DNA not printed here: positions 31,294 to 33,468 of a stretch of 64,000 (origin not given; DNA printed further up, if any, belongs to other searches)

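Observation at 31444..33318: Cytoplasmic [FeFe]-hydrogenase-like domain fused to an MCP signalling domain (putative H2/redox chemoreceptor)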

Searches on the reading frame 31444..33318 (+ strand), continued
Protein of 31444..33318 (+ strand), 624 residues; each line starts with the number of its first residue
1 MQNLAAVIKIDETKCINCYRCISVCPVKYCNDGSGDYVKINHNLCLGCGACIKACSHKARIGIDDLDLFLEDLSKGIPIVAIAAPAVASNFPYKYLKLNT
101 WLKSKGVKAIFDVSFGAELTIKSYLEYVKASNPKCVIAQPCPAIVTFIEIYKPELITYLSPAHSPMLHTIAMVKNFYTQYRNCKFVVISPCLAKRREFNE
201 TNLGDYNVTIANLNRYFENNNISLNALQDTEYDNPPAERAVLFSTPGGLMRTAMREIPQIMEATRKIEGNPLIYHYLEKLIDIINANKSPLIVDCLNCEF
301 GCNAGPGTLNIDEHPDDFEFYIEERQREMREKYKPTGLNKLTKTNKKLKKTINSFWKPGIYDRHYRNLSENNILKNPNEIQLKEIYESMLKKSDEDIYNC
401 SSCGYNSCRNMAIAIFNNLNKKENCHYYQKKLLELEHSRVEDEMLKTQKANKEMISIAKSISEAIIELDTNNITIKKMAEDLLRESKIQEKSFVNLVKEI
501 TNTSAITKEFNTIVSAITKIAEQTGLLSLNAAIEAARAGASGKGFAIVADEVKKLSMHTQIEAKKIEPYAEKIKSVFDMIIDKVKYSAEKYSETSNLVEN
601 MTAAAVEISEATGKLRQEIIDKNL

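Call 6: find_homologous_proteins(query=window:31444-33318:+, max_evalue=1e-10)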
Query window:31444-33318:+ (624 aa): 3822 proteins with E <= 1e-10 among 8000 candidates; the best 120 are listed.
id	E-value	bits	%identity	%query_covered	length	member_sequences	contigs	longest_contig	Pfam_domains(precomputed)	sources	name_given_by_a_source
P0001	0.0e+0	1339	96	100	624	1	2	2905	PF00015.27,PF02906.20,PF12797.13,PF00037.33,PF12838.13,PF13237.12,PF13187.12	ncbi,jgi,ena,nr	ncbi:MAG TPA: [Fe-Fe] hydrogenase large subunit C-terminal domain-containing protein [bacterium]|nr:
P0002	0.0e+0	1228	100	89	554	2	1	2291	PF00015.27,PF02906.20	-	-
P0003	5.0e-226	770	54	99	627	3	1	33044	PF00015.27,PF02906.20,PF12797.13,PF12837.13,PF00037.33,PF12838.13,PF13237.12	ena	-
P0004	4.1e-225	767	54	99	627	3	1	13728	PF00015.27,PF02906.20,PF12837.13,PF00037.33,PF12838.13,PF13237.12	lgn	-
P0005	5.3e-225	767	53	99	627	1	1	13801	PF00015.27,PF02906.20,PF12837.13,PF00037.33,PF12838.13,PF13237.12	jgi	jgi:iron only hydrogenase large subunit-like protein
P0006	3.4e-223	761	53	99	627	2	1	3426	PF00015.27,PF02906.20,PF00037.33,PF12838.13,PF13237.12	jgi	-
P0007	1.0e-222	759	53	99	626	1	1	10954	PF00015.27,PF02906.20,PF12797.13,PF00037.33,PF13237.12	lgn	-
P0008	2.0e-222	758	53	98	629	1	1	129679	PF00015.27,PF02906.20,PF00037.33,PF12838.13,PF13237.12,PF13187.12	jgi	-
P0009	2.1e-222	758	53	99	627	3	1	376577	PF00015.27,PF02906.20,PF12797.13,PF12837.13,PF00037.33,PF12838.13,PF13237.12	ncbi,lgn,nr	ncbi:MAG: [Fe-Fe] hydrogenase large subunit C-terminal domain-containing protein [Geobacteraceae bac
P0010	1.7e-221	755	53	98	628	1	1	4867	PF00015.27,PF02906.20,PF12797.13,PF12837.13,PF00037.33,PF12838.13,PF13237.12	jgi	jgi:iron only hydrogenase large subunit-like protein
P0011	1.6e-219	749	53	99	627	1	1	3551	PF00015.27,PF02906.20,PF12797.13,PF00037.33,PF12838.13,PF13237.12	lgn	-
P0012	7.2e-219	746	54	99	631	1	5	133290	PF00015.27,PF02906.20,PF12797.13,PF04060.19,PF12837.13,PF00037.33,PF12838.13,PF13237.12,PF13187.12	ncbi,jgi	-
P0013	5.2e-218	744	53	98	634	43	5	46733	PF00015.27,PF02906.20,PF12797.13,PF12837.13,PF00037.33,PF12838.13,PF13237.12,PF13187.12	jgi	jgi:iron only hydrogenase large subunit-like protein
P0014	6.3e-218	743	53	99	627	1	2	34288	PF00015.27,PF02906.20,PF00037.33,PF12838.13,PF13237.12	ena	-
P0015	7.1e-218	743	51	99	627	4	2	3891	PF00015.27,PF02906.20,PF12837.13,PF00037.33,PF12838.13,PF13237.12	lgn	-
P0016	1.3e-217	742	52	99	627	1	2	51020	PF00015.27,PF02906.20,PF12837.13,PF00037.33,PF12838.13,PF13237.12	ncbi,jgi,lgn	-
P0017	1.7e-216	739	54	99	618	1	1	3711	PF00015.27,PF02906.20,PF12797.13,PF04060.19,PF12837.13,PF00037.33,PF12838.13,PF13237.12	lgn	-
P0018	1.9e-216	738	53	99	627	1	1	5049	PF00015.27,PF02906.20,PF12797.13,PF12837.13,PF00037.33,PF12838.13,PF13237.12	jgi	jgi:iron only hydrogenase large subunit-like protein/uncharacterized Fe-S cluster-containing protein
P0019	3.0e-216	738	52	99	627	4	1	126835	PF00015.27,PF02906.20,PF12837.13,PF00037.33,PF12838.13,PF13237.12,PF13187.12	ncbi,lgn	-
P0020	5.3e-216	737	51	99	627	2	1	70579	PF00015.27,PF02906.20,PF12797.13,PF12837.13,PF00037.33,PF12838.13,PF13237.12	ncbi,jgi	-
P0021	1.0e-215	736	51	98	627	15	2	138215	PF00015.27,PF02906.20,PF12797.13,PF04060.19,PF12837.13,PF00037.33,PF12838.13,PF13237.12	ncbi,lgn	-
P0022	2.6e-215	735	52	98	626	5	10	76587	PF00015.27,PF02906.20,PF12797.13,PF12837.13,PF00037.33,PF12838.13,PF13237.12,PF13187.12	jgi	-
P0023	4.3e-215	734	54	99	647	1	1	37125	PF00015.27,PF02906.20,PF12797.13,PF04060.19,PF00037.33,PF12838.13,PF13237.12,PF13187.12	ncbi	ncbi:MAG: [Fe-Fe] hydrogenase large subunit C-terminal domain-containing protein [Nanobdellota archa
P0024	2.2e-213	728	53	99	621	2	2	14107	PF00015.27,PF02906.20,PF12797.13,PF04060.19,PF00037.33,PF13237.12,PF13187.12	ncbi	ncbi:MAG: methyl-accepting chemotaxis protein [Candidatus Woesearchaeota archaeon]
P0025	6.9e-213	727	51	99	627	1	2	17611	PF00015.27,PF02906.20,PF12837.13,PF00037.33,PF12838.13,PF13237.12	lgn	-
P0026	3.1e-212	725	51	99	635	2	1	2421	PF00015.27,PF02906.20,PF04060.19,PF00037.33,PF12838.13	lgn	-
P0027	2.1e-211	722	51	99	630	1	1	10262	PF00015.27,PF02906.20,PF12797.13,PF00037.33,PF12838.13,PF13187.12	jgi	jgi:iron only hydrogenase large subunit-like protein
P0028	4.9e-211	721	52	98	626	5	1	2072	PF00015.27,PF14697.12,PF02906.20,PF12797.13,PF12837.13,PF00037.33,PF12838.13,PF13459.12,PF13237.12,PF13187.12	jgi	jgi:iron only hydrogenase large subunit-like protein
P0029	9.4e-211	720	52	98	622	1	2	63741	PF00015.27,PF14697.12,PF02906.20,PF12797.13,PF04060.19,PF12837.13,PF00037.33,PF12838.13,PF13237.12,PF13187.12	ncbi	-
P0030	1.9e-210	719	50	98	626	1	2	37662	PF00015.27,PF02906.20,PF12797.13,PF12837.13,PF00037.33,PF12838.13,PF13237.12,PF13187.12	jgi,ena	jgi:iron only hydrogenase large subunit-like protein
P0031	4.6e-209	714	52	99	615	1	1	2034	PF00015.27,PF14697.12,PF02906.20,PF12797.13,PF04060.19,PF12837.13,PF00037.33,PF12838.13,PF13237.12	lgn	-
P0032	2.6e-208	712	52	99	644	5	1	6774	PF00015.27,PF02906.20,PF12837.13,PF00037.33,PF12838.13,PF13237.12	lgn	-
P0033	6.2e-208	710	52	98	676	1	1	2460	PF00015.27,PF02906.20,PF12797.13,PF04060.19,PF12837.13,PF00037.33,PF12838.13,PF13459.12,PF13237.12,PF13187.12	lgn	-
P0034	3.3e-207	708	51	98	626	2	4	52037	PF00015.27,PF02906.20,PF12797.13,PF04060.19,PF12837.13,PF00037.33,PF12838.13,PF13237.12,PF13187.12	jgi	-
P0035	5.7e-207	707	52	99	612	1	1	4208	PF00015.27,PF14697.12,PF02906.20,PF12797.13,PF04060.19,PF12837.13,PF00037.33,PF12838.13,PF13237.12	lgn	-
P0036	1.0e-206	706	51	99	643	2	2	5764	PF00015.27,PF02906.20,PF12797.13,PF04060.19,PF12837.13,PF00037.33,PF12838.13,PF13237.12,PF13187.12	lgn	-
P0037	1.9e-206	706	53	99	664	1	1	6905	PF00015.27,PF02906.20,PF12797.13,PF04060.19,PF00037.33,PF12838.13,PF13237.12,PF13187.12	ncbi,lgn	-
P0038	2.4e-206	705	50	99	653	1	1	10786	PF00015.27,PF02906.20,PF12797.13,PF04060.19,PF00037.33,PF12838.13,PF13237.12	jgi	jgi:iron only hydrogenase large subunit-like protein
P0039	3.7e-206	705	50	99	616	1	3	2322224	PF00015.27,PF02906.20,PF12797.13,PF12837.13,PF00037.33,PF12838.13,PF13237.12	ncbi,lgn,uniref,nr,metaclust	ncbi:methyl-accepting chemotaxis sensory transducer [Thermodesulfatator indicus DSM 15286]|uniref:Me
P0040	4.1e-206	704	51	96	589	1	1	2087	PF00015.27,PF14697.12,PF02906.20,PF12797.13,PF04060.19,PF12837.13,PF00037.33,PF12838.13,PF13237.12,PF13187.12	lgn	-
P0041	6.3e-205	700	54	94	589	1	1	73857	PF00015.27,PF02906.20,PF12797.13,PF04060.19,PF12837.13,PF00037.33,PF12838.13,PF13237.12,PF13187.12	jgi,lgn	jgi:iron only hydrogenase large subunit-like protein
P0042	8.8e-205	700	51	99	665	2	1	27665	PF00015.27,PF14697.12,PF02906.20,PF04060.19,PF12837.13,PF00037.33,PF12838.13,PF13237.12,PF13187.12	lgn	-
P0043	9.0e-205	700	50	99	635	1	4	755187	PF00015.27,PF02906.20,PF12797.13,PF04060.19,PF12837.13,PF00037.33,PF12838.13,PF13237.12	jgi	jgi:iron only hydrogenase large subunit-like protein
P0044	1.3e-204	699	52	99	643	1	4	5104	PF00015.27,PF02906.20,PF12797.13,PF04060.19,PF12837.13,PF00037.33,PF12838.13,PF13237.12,PF13187.12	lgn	-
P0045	1.7e-204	699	51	98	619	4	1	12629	PF00015.27,PF02906.20,PF12797.13,PF12837.13,PF00037.33,PF12838.13,PF13237.12,PF13187.12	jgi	jgi:Na+-translocating ferredoxin:NAD+ oxidoreductase RNF subunit RnfB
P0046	1.8e-204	699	49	98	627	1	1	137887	PF00015.27,PF02906.20,PF12797.13,PF12837.13,PF00037.33,PF12838.13,PF13237.12,PF13187.12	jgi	jgi:Na+-translocating ferredoxin:NAD+ oxidoreductase RNF subunit RnfB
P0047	4.4e-204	698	50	99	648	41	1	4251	PF00015.27,PF02906.20,PF12797.13,PF04060.19,PF12837.13,PF00037.33,PF12838.13,PF13187.12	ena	-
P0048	5.0e-204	697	52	98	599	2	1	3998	PF00015.27,PF02906.20,PF12797.13,PF12837.13,PF00037.33,PF12838.13,PF13237.12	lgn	-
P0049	6.6e-204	697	51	100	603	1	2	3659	PF00015.27,PF14697.12,PF02906.20,PF12797.13,PF00037.33,PF12838.13,PF13237.12,PF13187.12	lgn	-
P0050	6.9e-204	697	50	99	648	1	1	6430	PF00015.27,PF02906.20,PF12797.13,PF04060.19,PF12837.13,PF00037.33,PF12838.13,PF13237.12,PF13187.12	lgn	-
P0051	1.5e-203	696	51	99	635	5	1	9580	PF00015.27,PF02906.20,PF12797.13,PF04060.19,PF12837.13,PF00037.33,PF12838.13,PF13237.12,PF13187.12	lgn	-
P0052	1.8e-203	696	49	99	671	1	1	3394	PF00015.27,PF02906.20,PF12797.13,PF12837.13,PF00037.33,PF12838.13,PF13237.12,PF13187.12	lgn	-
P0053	2.4e-203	695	53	93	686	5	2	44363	PF00015.27,PF02906.20,PF12797.13,PF00037.33,PF12838.13,PF13237.12,PF13187.12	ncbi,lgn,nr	ncbi:MAG: 4Fe-4S binding protein [Spirochaetes bacterium]|nr:4Fe-4S binding protein [Spirochaetota b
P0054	2.4e-203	695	50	99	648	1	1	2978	PF00015.27,PF02906.20,PF12797.13,PF04060.19,PF12837.13,PF00037.33,PF12838.13,PF13237.12,PF13187.12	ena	-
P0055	4.2e-203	694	51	99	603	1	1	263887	PF00015.27,PF02906.20,PF12797.13,PF12837.13,PF00037.33,PF12838.13,PF13187.12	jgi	jgi:iron only hydrogenase large subunit-like protein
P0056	4.3e-203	694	50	99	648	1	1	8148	PF00015.27,PF02906.20,PF12797.13,PF04060.19,PF12837.13,PF00037.33,PF12838.13,PF13237.12,PF13187.12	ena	-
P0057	5.4e-203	694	50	99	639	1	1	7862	PF00015.27,PF02906.20,PF04060.19,PF12837.13,PF00037.33,PF12838.13,PF13237.12,PF13187.12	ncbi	-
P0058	6.2e-203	694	54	93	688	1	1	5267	PF00015.27,PF02906.20,PF12797.13,PF00037.33,PF12838.13,PF13237.12,PF13187.12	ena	-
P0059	1.1e-202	693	51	99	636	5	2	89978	PF00015.27,PF14697.12,PF02906.20,PF12797.13,PF00037.33,PF12838.13,PF13237.12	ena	-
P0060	1.3e-202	693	50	99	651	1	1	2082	PF00015.27,PF02906.20,PF12837.13,PF00037.33,PF12838.13,PF25160.2,PF13237.12,PF13187.12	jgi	jgi:iron only hydrogenase large subunit-like protein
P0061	3.5e-202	691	54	95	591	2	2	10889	PF00015.27,PF14697.12,PF02906.20,PF12797.13,PF00037.33,PF12838.13,PF13237.12,PF13187.12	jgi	jgi:iron only hydrogenase large subunit-like protein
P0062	1.5e-201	689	52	100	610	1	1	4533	PF00015.27,PF14697.12,PF02906.20,PF12797.13,PF12837.13,PF00037.33,PF12838.13,PF13237.12,PF13187.12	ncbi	-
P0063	1.6e-201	689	53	96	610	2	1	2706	PF00015.27,PF02906.20,PF04060.19,PF12837.13,PF00037.33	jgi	jgi:iron only hydrogenase large subunit-like protein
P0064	1.8e-201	689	50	98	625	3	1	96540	PF00015.27,PF02906.20,PF12797.13,PF12837.13,PF00037.33,PF12838.13,PF13237.12,PF13187.12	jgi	-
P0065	2.0e-201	689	52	99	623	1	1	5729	PF00015.27,PF02906.20,PF12797.13,PF04060.19,PF12837.13,PF00037.33,PF12838.13,PF13237.12,PF13187.12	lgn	-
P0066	2.1e-201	689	51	96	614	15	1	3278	PF14697.12,PF12837.13,PF12838.13,PF13459.12,PF00015.27,PF02906.20,PF12797.13,PF04060.19,PF00037.33,PF25160.2,PF13237.12,PF13187.12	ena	-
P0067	2.2e-201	689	52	98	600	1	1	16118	PF00015.27,PF02906.20,PF12797.13,PF12837.13,PF00037.33,PF12838.13,PF13237.12,PF13187.12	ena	-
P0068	2.6e-201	689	51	97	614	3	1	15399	PF00015.27,PF02906.20,PF12797.13,PF04060.19,PF12837.13,PF00037.33,PF12838.13,PF13237.12,PF13187.12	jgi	-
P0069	3.9e-201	688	50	99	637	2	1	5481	PF00015.27,PF02906.20,PF12797.13,PF12837.13,PF00037.33,PF12838.13,PF13237.12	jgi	-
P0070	4.0e-201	688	51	99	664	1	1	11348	PF00015.27,PF14697.12,PF02906.20,PF12797.13,PF12837.13,PF00037.33,PF12838.13,PF13237.12,PF13187.12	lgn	-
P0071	5.5e-201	687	50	98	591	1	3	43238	PF00015.27,PF14697.12,PF02906.20,PF12797.13,PF04060.19,PF12837.13,PF00037.33,PF12838.13,PF13237.12,PF13187.12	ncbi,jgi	-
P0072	7.4e-201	687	52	100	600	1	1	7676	PF00015.27,PF02906.20,PF12797.13,PF12837.13,PF00037.33,PF12838.13,PF13237.12,PF13187.12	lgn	-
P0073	1.2e-200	686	52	97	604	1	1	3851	PF00015.27,PF02906.20,PF00037.33,PF12838.13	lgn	-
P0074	1.6e-200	686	48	99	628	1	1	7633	PF00015.27,PF02906.20,PF12837.13,PF00037.33,PF12838.13,PF13237.12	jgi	jgi:iron only hydrogenase large subunit-like protein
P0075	2.6e-200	685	50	100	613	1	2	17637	PF00015.27,PF14697.12,PF02906.20,PF12797.13,PF00037.33,PF12838.13,PF13237.12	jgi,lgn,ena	-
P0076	2.6e-200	685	51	98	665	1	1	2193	PF00015.27,PF14697.12,PF02906.20,PF12797.13,PF04060.19,PF12837.13,PF00037.33,PF12838.13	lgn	-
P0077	3.0e-200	685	49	99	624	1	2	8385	PF00015.27,PF02906.20,PF12797.13,PF00037.33,PF12838.13,PF13237.12,PF13187.12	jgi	-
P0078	3.4e-200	685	51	99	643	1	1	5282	PF00015.27,PF02906.20,PF12797.13,PF04060.19,PF12837.13,PF00037.33,PF12838.13,PF13237.12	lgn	-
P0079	6.1e-200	684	51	99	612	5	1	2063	PF00015.27,PF02906.20,PF12797.13,PF04060.19,PF12837.13,PF00037.33,PF12838.13,PF13237.12,PF13187.12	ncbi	-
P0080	7.6e-200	684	49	97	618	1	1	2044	PF00015.27,PF14697.12,PF02906.20,PF12797.13,PF04060.19,PF00037.33,PF12838.13,PF13237.12,PF13187.12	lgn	-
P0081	1.1e-199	683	50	97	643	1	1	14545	PF00015.27,PF14697.12,PF02906.20,PF12797.13,PF04060.19,PF12837.13,PF00037.33,PF12838.13,PF13237.12,PF13187.12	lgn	-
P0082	1.2e-199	683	50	98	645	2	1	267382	PF00015.27,PF02906.20,PF12797.13,PF12837.13,PF00037.33,PF12838.13,PF13237.12,PF13187.12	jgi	-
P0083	1.2e-199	683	50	98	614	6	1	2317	PF00015.27,PF14697.12,PF02906.20,PF12797.13,PF04060.19,PF12837.13,PF00037.33,PF12838.13,PF13237.12,PF13187.12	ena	-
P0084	1.2e-199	683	49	99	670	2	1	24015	PF00015.27,PF14697.12,PF02906.20,PF00037.33,PF12838.13,PF13237.12,PF13187.12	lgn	-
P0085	1.2e-199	683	51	99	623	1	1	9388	PF00015.27,PF02906.20,PF12797.13,PF12837.13,PF00037.33,PF12838.13,PF13237.12,PF13187.12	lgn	-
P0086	1.4e-199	683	50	98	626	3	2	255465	PF00015.27,PF14697.12,PF02906.20,PF12797.13,PF12837.13,PF00037.33,PF12838.13,PF13459.12,PF13237.12,PF13187.12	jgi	jgi:NAD-dependent dihydropyrimidine dehydrogenase PreA subunit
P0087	1.8e-199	682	50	100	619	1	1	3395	PF00015.27,PF02906.20,PF12797.13,PF12837.13,PF00037.33,PF12838.13,PF13237.12,PF13183.12,PF13187.12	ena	-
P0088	2.2e-199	682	51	96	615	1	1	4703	PF00015.27,PF02906.20,PF12797.13,PF04060.19,PF12837.13,PF00037.33,PF12838.13,PF13459.12,PF25160.2,PF13237.12,PF13187.12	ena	-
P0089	3.6e-199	681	51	100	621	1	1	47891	PF00015.27,PF14697.12,PF02906.20,PF12797.13,PF04060.19,PF12837.13,PF00037.33,PF12838.13,PF13237.12,PF13187.12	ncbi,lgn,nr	ncbi:MAG: 4Fe-4S binding protein [Bacteroidales bacterium]|nr:4Fe-4S binding protein [Bacteroidales 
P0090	4.8e-199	681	51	97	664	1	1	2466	PF00015.27,PF14697.12,PF02906.20,PF04060.19,PF12837.13,PF00037.33,PF12838.13,PF13237.12,PF13187.12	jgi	jgi:iron only hydrogenase large subunit-like protein/Asp-tRNA(Asn)/Glu-tRNA(Gln) amidotransferase C 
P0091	4.8e-199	681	51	96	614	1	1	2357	PF00015.27,PF02906.20,PF04060.19,PF12837.13,PF00037.33,PF12838.13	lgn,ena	-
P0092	4.8e-199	681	49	99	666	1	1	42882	PF00015.27,PF14697.12,PF02906.20,PF12797.13,PF04060.19,PF12837.13,PF00037.33,PF12838.13,PF13237.12,PF13187.12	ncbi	-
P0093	6.8e-199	681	49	99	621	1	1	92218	PF00015.27,PF02906.20,PF12837.13,PF00037.33,PF12838.13,PF13237.12,PF13187.12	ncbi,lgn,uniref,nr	ncbi:[Fe-Fe] hydrogenase large subunit C-terminal domain-containing protein [Fuchsiella alkaliacetig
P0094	6.9e-199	681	50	94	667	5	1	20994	PF00015.27,PF02906.20,PF00037.33,PF13237.12,PF13187.12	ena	-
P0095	7.9e-199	680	53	93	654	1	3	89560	PF00015.27,PF02906.20,PF12797.13,PF04060.19,PF00037.33,PF12838.13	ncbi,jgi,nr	ncbi:MAG: methyl-accepting chemotaxis protein [Spirochaetes bacterium]|jgi:iron only hydrogenase lar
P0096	8.7e-199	680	50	99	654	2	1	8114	PF00015.27,PF02906.20,PF12837.13,PF00037.33,PF12838.13,PF13237.12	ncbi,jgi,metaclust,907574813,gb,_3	metaclust:\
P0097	1.5e-198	679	50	99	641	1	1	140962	PF00015.27,PF02906.20,PF00037.33,PF12838.13,PF13187.12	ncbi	ncbi:MAG: [Fe-Fe] hydrogenase large subunit C-terminal domain-containing protein [Spirochaetota bact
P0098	1.6e-198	679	50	99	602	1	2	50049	PF00015.27,PF02906.20,PF12797.13,PF04060.19,PF12837.13,PF00037.33,PF12838.13,PF13237.12,PF13187.12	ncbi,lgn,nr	ncbi:MAG: 4Fe-4S binding protein [Bacteroidales bacterium]|nr:4Fe-4S binding protein [Bacteroidales 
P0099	1.7e-198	679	54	96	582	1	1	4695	PF00015.27,PF02906.20,PF12797.13,PF04060.19,PF12837.13,PF00037.33,PF12838.13,PF13237.12,PF13187.12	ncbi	-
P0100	1.9e-198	679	50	94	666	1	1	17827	PF00015.27,PF02906.20,PF00037.33,PF12838.13,PF13237.12,PF13187.12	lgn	-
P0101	3.4e-198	678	50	99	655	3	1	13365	PF00015.27,PF02906.20,PF12797.13,PF04060.19,PF12837.13,PF00037.33,PF12838.13,PF13237.12,PF13187.12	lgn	-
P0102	3.6e-198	678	50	98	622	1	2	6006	PF00015.27,PF14697.12,PF02906.20,PF12797.13,PF00037.33,PF12838.13,PF13237.12,PF13187.12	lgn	-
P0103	6.6e-198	677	51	98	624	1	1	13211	PF00015.27,PF02906.20,PF12797.13,PF12837.13,PF00037.33,PF12838.13,PF13237.12,PF13187.12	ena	-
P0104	7.3e-198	677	49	99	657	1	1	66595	PF00015.27,PF14697.12,PF02906.20,PF12797.13,PF12837.13,PF00037.33,PF12838.13,PF13237.12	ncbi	-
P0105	8.6e-198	677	48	99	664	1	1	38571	PF00015.27,PF14697.12,PF02906.20,PF04060.19,PF12837.13,PF00037.33,PF12838.13,PF13237.12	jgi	-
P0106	1.6e-197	676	52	97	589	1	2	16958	PF00015.27,PF14697.12,PF02906.20,PF12797.13,PF04060.19,PF12837.13,PF00037.33,PF12838.13,PF13237.12,PF13183.12,PF13187.12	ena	-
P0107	1.7e-197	676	50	99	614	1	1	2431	PF00015.27,PF14697.12,PF02906.20,PF12797.13,PF12837.13,PF00037.33,PF12838.13,PF13237.12,PF13187.12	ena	-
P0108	4.8e-197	674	50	97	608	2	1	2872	PF00015.27,PF14697.12,PF02906.20,PF12797.13,PF04060.19,PF12837.13,PF00037.33,PF12838.13,PF13237.12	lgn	-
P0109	1.0e-196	673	49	99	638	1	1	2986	PF00015.27,PF02906.20,PF00037.33,PF12838.13,PF13237.12,PF13187.12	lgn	-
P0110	1.3e-196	673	49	98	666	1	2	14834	PF00015.27,PF14697.12,PF02906.20,PF12797.13,PF12837.13,PF00037.33,PF12838.13,PF13237.12,PF13187.12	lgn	-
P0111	1.8e-196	673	49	99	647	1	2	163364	PF00015.27,PF14697.12,PF02906.20,PF12797.13,PF12837.13,PF00037.33,PF12838.13,PF13237.12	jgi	jgi:iron only hydrogenase large subunit-like protein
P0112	2.1e-196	672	49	99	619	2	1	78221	PF00015.27,PF02906.20,PF12797.13,PF12837.13,PF00037.33,PF12838.13,PF13237.12,PF13187.12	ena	-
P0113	2.4e-196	672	49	99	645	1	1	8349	PF00015.27,PF02906.20,PF12797.13,PF12837.13,PF00037.33,PF13237.12,PF13187.12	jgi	jgi:iron only hydrogenase large subunit-like protein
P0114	3.4e-196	672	50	100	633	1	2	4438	PF00015.27,PF14697.12,PF02906.20,PF12797.13,PF12837.13,PF00037.33,PF12838.13,PF13237.12,PF13187.12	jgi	jgi:iron only hydrogenase large subunit-like protein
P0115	6.1e-196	671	50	97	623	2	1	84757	PF00015.27,PF14697.12,PF02906.20,PF12797.13,PF12837.13,PF00037.33,PF12838.13,PF13237.12,PF13187.12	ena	-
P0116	6.6e-196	671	48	98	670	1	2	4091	PF00015.27,PF14697.12,PF02906.20,PF00037.33,PF12838.13,PF13237.12,PF13187.12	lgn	-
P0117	1.0e-195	670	51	99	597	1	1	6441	PF00015.27,PF14697.12,PF02906.20,PF12797.13,PF12837.13,PF00037.33,PF12838.13,PF13237.12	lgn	-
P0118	1.4e-195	670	50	96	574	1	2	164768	PF00015.27,PF02906.20,PF12797.13,PF04060.19,PF12837.13,PF00037.33,PF12838.13,PF13237.12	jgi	jgi:iron only hydrogenase large subunit-like protein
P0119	1.4e-195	670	51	98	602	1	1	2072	PF00015.27,PF02906.20,PF12797.13,PF12837.13,PF00037.33,PF12838.13,PF13237.12,PF13187.12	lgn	-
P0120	1.6e-195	669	48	99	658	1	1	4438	PF00015.27,PF14697.12,PF02906.20,PF12797.13,PF12837.13,PF00037.33,PF12838.13,PF13237.12,PF13187.12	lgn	-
